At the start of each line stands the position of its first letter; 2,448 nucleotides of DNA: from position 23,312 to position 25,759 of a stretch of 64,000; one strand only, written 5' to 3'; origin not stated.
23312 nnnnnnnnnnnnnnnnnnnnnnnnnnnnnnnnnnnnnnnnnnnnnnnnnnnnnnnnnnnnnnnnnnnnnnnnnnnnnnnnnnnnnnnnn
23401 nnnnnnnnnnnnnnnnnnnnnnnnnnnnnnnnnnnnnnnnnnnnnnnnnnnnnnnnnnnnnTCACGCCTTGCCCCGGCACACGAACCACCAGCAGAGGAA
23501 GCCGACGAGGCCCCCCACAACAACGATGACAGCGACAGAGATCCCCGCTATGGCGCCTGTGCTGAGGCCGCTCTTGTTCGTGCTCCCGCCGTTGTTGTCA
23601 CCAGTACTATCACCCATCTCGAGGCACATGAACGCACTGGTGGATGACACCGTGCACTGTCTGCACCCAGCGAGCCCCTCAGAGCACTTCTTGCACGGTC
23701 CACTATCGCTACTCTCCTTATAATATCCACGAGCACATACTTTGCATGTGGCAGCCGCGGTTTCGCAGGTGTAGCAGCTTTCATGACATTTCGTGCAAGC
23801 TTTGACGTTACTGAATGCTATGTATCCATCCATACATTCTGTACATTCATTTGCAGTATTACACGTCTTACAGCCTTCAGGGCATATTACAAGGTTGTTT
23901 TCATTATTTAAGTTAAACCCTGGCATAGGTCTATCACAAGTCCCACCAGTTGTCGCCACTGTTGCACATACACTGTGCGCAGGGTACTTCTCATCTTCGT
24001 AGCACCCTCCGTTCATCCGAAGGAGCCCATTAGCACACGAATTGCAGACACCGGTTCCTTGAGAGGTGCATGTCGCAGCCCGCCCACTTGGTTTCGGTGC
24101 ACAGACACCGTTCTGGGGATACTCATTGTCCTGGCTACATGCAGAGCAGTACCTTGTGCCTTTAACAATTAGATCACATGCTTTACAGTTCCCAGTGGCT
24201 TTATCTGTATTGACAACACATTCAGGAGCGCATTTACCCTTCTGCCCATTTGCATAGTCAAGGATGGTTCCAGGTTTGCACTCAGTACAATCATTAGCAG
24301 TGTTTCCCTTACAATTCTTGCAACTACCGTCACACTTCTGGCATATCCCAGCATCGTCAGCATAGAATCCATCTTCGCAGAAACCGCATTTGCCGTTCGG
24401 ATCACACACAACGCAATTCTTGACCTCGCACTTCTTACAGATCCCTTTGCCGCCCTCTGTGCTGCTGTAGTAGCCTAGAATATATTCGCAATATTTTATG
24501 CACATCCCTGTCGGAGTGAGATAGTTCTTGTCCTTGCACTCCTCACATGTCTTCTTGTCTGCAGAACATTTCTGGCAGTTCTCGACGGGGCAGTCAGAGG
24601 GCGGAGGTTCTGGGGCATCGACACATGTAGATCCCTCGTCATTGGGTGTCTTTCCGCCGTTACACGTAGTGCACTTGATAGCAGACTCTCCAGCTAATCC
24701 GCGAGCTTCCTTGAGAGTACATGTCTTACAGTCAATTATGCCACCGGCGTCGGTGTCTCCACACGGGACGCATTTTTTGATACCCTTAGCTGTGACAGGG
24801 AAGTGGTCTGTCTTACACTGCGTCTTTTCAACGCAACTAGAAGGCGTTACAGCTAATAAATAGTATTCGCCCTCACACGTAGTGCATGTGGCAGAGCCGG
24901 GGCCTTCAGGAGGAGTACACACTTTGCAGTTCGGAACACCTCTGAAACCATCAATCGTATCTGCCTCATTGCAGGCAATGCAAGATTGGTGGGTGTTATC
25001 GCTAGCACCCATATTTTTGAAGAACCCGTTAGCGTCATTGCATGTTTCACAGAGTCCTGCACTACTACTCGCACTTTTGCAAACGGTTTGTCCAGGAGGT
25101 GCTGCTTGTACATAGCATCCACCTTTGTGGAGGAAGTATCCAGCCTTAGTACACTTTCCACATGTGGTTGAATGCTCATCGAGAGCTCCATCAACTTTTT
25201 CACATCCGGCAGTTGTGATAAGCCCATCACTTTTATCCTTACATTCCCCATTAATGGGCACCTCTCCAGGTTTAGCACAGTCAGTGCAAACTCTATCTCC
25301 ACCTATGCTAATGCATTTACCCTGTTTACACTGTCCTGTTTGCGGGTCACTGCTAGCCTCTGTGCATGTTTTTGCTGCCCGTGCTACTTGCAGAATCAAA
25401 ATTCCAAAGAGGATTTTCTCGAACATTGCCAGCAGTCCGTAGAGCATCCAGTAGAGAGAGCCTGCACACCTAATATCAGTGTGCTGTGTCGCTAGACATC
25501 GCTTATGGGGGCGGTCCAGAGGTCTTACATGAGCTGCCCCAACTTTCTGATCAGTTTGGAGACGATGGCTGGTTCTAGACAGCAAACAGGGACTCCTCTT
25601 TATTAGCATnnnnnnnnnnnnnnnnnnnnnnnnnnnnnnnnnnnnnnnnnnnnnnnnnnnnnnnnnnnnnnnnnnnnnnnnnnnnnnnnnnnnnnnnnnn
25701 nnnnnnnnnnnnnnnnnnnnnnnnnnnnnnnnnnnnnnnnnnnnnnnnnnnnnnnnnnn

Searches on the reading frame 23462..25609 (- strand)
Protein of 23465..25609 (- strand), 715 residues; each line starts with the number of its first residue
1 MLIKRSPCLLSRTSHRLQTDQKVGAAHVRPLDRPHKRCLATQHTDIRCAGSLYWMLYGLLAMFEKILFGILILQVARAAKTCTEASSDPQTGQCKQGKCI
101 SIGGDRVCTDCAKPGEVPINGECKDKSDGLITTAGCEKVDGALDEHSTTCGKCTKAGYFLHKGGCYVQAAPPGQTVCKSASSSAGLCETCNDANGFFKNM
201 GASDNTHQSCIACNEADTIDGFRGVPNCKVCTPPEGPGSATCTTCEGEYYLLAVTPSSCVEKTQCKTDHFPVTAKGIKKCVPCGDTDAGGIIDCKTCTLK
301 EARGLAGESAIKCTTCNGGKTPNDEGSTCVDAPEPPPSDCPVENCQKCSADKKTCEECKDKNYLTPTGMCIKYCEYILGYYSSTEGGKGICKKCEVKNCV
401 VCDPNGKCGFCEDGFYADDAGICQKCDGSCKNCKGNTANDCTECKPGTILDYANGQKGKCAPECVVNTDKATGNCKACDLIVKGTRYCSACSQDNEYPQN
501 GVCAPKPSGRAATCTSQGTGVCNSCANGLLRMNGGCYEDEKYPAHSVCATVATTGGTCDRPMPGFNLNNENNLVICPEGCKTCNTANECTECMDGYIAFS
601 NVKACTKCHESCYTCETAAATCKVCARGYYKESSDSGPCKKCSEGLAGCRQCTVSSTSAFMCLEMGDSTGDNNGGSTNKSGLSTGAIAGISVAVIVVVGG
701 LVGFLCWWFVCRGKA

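Call 7: search_protein_families(library=pfam, proteins=[window:23462-25426:-], max_evalue=0.01)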
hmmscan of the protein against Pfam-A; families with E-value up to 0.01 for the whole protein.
window:23462-25426:- (654 aa): 1 family
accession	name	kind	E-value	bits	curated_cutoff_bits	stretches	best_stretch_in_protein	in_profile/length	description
PF03302.18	VSP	-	8.4e-120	400.7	31.4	2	252-654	1-397/397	Giardia variant-specific surface protein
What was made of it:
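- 23462..25447 (-): VSP-B, 661 aa. One member of the identical head-to-head pair GL50803_137722/137723 (vsp26.1/26.2). Pfam VSP (call 7).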

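Call 51: find_encoding_contigs(protein=window:23462-25447:-, flank=10000, max_places=8)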
Protein window:23462-25447:- (661 aa): no gene with exactly this product is on record in the collection.

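Call 52: find_homologous_proteins(query=window:23465-25447:-, max_evalue=1e-100)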
Query window:23465-25447:- (661 aa): 21 proteins with E <= 1e-100 among 7180 candidates.
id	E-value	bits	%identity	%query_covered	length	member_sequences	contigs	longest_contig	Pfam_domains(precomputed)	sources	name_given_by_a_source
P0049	0.0e+0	1529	100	100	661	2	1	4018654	PF03302.19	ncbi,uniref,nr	ncbi:VSP [Giardia duodenalis]|uniref:VSP n=1 Tax=Giardia intestinalis (strain ATCC 50803 / WB clone 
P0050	5.9e-236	803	59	99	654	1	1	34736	PF03302.19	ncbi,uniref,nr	ncbi:VSP [Giardia lamblia P15]|uniref:VSP n=1 Tax=Giardia intestinalis (strain P15) TaxID=658858 Rep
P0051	2.0e-155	537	47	99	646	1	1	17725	PF03302.19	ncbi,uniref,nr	ncbi:Variant-specific surface protein [Giardia duodenalis]|uniref:Variant-specific surface protein n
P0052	2.6e-150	520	45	98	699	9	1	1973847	PF03302.19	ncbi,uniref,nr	ncbi:VSP [Giardia duodenalis]|uniref:VSP n=1 Tax=Giardia intestinalis (strain ATCC 50803 / WB clone 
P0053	2.4e-148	514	42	99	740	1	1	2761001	PF03302.19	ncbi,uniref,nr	ncbi:VSP [Giardia duodenalis]|uniref:VSP n=1 Tax=Giardia intestinalis (strain ATCC 50803 / WB clone 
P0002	7.5e-143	496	39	99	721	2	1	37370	PF03302.19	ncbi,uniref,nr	ncbi:VSP [Giardia lamblia P15]|uniref:VSP n=1 Tax=Giardia intestinalis (strain P15) TaxID=658858 Rep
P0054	1.1e-137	479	45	97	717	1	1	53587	PF03302.19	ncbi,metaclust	ncbi:Variant-specific surface protein, partial [Giardia duodenalis]|metaclust:status=active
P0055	7.6e-129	449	39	72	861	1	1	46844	PF03302.19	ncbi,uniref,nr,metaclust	ncbi:Variant-specific surface protein [Giardia duodenalis]|uniref:Variant-specific surface protein n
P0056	4.4e-124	434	44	89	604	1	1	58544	PF03302.19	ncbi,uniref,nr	ncbi:Variant-specific surface protein [Giardia duodenalis]|uniref:Variant-specific surface protein n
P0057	8.2e-121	423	38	99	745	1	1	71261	PF03302.19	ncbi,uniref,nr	ncbi:VSP [Giardia lamblia P15]|uniref:VSP n=1 Tax=Giardia intestinalis (strain P15) TaxID=658858 Rep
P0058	4.1e-120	421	42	93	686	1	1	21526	PF03302.19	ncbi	ncbi:Variant-specific surface protein, partial [Giardia duodenalis]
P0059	4.6e-116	407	38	100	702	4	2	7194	PF03302.19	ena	-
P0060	7.8e-109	383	42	93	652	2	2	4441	PF03302.19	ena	-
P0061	6.6e-108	380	38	91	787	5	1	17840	PF03302.19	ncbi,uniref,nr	ncbi:Variant-specific surface protein [Giardia duodenalis]|uniref:Variant-specific surface protein n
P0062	1.8e-106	375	38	99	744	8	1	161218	PF03302.19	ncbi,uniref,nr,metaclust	ncbi:Variant-specific surface protein [Giardia duodenalis]|uniref:Variant-specific surface protein n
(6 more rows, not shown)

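Call 53: find_encoding_contigs(protein=P0050, flank=10000, max_places=3)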
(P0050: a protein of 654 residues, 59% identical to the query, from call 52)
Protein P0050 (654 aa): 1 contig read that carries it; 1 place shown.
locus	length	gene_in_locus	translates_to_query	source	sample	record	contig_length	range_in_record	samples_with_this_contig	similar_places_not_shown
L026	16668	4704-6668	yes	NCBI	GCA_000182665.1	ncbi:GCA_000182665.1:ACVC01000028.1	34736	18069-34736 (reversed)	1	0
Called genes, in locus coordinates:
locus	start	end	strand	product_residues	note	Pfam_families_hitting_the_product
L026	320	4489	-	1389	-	PF01443:Viral_helicase1 (faint), PF13086:AAA_11, PF13604:AAA_30 (faint), PF13245:AAA_19 (faint), PF13087:AAA_12 (weak)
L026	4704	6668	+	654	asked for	PF03302:VSP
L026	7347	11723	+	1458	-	-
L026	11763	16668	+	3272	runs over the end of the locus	PF12624:VPS13_N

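Call 69: list_cluster_members(proteins=[window:23465-25609:-, window:19527-20114:+, window:21420-21725:-, window:15152-15502:+, window:14322-14702:-, window:26640-26969:+, window:26809-27183:-, window:38706-39572:+, window:6847-8100:+, window:50450-51877:-])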
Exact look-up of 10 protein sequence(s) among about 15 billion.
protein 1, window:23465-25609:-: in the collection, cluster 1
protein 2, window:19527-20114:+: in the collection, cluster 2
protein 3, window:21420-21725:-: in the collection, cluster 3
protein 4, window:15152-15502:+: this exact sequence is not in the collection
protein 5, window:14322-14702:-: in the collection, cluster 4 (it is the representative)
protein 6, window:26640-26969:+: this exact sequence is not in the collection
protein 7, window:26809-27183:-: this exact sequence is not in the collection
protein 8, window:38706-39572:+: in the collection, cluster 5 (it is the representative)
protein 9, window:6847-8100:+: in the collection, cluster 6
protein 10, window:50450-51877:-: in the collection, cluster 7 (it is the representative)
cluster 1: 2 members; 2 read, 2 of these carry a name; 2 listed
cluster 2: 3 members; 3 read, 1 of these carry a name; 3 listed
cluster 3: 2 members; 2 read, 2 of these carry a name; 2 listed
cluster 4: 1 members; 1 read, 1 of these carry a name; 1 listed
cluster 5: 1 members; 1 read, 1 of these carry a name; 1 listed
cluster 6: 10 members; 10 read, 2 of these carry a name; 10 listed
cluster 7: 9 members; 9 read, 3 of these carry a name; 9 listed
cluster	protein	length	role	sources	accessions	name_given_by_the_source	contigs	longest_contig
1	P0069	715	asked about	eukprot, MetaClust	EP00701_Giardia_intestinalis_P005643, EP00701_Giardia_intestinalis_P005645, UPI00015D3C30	XP_001709467.1 VSP [Giardia lamblia ATCC 50803] | status=active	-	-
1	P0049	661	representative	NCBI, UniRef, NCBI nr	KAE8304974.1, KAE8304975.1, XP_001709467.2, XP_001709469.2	VSP [Giardia duodenalis] | VSP n=1 Tax=Giardia intestinalis (strain ATCC 50803 / WB clone C6) TaxID=184922 ... | VSP [Giardia intestinalis]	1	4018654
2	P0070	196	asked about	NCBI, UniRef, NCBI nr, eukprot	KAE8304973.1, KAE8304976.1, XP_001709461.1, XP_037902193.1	hypothetical protein GL50803_00113864 [Giardia duodenalis] | Uncharacterized protein n=1 Tax=Giardia intestinalis (strain ATCC 50803 / WB clone C6) ... | hypothetical protein GL50803_00d113864 [Giardia intestinalis]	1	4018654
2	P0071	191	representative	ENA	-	-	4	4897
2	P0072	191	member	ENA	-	-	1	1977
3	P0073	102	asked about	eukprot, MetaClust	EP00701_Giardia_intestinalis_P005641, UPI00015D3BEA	XP_001709465.1 Hypothetical protein GL50803_97698 [Giardia lamblia ATCC 50803] | status=active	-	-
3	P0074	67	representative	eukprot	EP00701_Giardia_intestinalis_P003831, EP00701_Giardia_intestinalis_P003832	XP_001707655.1 Hypothetical protein GL50803_116394 [Giardia lamblia ATCC 50803]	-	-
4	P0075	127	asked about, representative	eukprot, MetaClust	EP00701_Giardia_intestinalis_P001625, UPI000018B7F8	XP_001705449.1 Hypothetical protein GL50803_19351 [Giardia lamblia ATCC 50803] | status=active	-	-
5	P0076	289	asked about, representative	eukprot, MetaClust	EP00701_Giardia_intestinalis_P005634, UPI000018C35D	XP_001709458.1 Hypothetical protein GL50803_19182 [Giardia lamblia ATCC 50803] | status=active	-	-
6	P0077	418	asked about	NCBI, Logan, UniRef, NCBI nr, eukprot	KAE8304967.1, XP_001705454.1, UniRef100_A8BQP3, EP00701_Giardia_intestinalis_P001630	hypothetical protein GL50803_003563 [Giardia duodenalis] | Uncharacterized protein n=1 Tax=Giardia intestinalis (strain ATCC 50803 / WB clone C6) ... | hypothetical protein GL50803_003563 [Giardia intestinalis]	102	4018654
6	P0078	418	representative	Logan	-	-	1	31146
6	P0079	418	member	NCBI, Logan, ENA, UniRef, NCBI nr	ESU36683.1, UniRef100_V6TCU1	Hypothetical protein DHA2_152543 [Giardia duodenalis] | Uncharacterized protein n=1 Tax=Giardia intestinalis TaxID=5741 RepID=V6TCU1_GIAIN | Hypothetical protein DHA2_152543 [Giardia intestinalis]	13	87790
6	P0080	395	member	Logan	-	-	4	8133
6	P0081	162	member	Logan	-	-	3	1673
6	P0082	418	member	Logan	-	-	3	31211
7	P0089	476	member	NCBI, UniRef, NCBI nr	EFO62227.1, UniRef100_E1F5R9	Helicase [Giardia lamblia P15] | Helicase n=1 Tax=Giardia intestinalis (strain P15) TaxID=658858 RepID=E1F5R9_GIAIA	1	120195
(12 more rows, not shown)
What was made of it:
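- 23462..25447 (-): KAE8304974 and KAE8304975 (call 69).
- It contains exact ORFs crossing both tail junctions (call 69).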

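Call 72: find_encoding_contigs(protein=P0071, flank=10000, max_places=5)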
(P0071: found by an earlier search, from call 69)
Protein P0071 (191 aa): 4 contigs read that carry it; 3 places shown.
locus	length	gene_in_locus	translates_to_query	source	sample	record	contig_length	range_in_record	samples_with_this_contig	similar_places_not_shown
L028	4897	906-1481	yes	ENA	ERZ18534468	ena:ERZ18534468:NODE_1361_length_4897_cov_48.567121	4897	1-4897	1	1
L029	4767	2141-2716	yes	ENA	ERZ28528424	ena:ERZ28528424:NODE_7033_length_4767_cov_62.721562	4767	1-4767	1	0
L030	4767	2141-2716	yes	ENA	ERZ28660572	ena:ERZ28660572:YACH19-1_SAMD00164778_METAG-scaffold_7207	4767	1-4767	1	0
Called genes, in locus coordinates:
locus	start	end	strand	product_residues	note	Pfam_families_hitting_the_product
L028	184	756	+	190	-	-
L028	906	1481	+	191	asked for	-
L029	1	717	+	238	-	?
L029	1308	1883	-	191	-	-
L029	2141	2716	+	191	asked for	-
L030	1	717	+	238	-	?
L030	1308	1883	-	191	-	-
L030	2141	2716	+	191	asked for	-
